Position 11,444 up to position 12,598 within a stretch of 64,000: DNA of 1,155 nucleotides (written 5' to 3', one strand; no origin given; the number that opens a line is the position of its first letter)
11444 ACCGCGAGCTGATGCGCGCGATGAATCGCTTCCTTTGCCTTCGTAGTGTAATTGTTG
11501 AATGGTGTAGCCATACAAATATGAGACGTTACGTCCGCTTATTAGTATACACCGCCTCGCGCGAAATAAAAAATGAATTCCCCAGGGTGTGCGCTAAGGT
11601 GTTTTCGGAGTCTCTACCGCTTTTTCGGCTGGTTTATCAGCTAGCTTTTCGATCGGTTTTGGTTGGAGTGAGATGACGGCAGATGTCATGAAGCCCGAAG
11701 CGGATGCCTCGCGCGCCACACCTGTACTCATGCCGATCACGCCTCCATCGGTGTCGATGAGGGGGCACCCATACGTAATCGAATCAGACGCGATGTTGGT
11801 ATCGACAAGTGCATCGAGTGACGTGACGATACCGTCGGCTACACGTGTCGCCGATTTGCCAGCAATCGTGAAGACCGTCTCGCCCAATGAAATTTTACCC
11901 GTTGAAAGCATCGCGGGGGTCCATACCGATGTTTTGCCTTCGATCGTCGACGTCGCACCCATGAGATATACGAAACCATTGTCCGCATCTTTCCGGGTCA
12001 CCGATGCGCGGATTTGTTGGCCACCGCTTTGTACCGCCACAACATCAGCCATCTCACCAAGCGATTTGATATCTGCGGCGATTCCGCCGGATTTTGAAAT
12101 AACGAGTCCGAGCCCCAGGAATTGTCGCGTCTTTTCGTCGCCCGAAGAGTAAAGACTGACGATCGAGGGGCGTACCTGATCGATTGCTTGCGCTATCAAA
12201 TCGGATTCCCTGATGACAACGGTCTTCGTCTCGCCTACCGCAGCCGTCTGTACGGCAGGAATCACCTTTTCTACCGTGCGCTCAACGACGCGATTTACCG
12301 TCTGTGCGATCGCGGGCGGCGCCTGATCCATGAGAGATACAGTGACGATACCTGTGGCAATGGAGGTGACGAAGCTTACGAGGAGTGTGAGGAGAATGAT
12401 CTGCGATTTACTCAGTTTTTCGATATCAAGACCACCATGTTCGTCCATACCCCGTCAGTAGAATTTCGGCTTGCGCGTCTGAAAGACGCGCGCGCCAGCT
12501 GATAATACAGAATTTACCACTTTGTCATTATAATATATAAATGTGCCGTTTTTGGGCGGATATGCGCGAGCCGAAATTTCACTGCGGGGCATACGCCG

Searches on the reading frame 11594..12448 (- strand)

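Call 9: search_protein_families(library=pfam, proteins=[window:11594-12448:-], max_evalue=0.01)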
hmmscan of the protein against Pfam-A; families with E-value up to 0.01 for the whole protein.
window:11594-12448:- (284 aa): 2 families
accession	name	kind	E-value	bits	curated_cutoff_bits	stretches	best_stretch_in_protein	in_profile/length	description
PF13365.12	Trypsin_2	-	0.0025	19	27.6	1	136-240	31-144/144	Trypsin-like peptidase domain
PF05418.16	Apo-VLDL-II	-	0.0036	18.1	23.4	1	47-99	23-75/80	Apovitellenin I (Apo-VLDL-II)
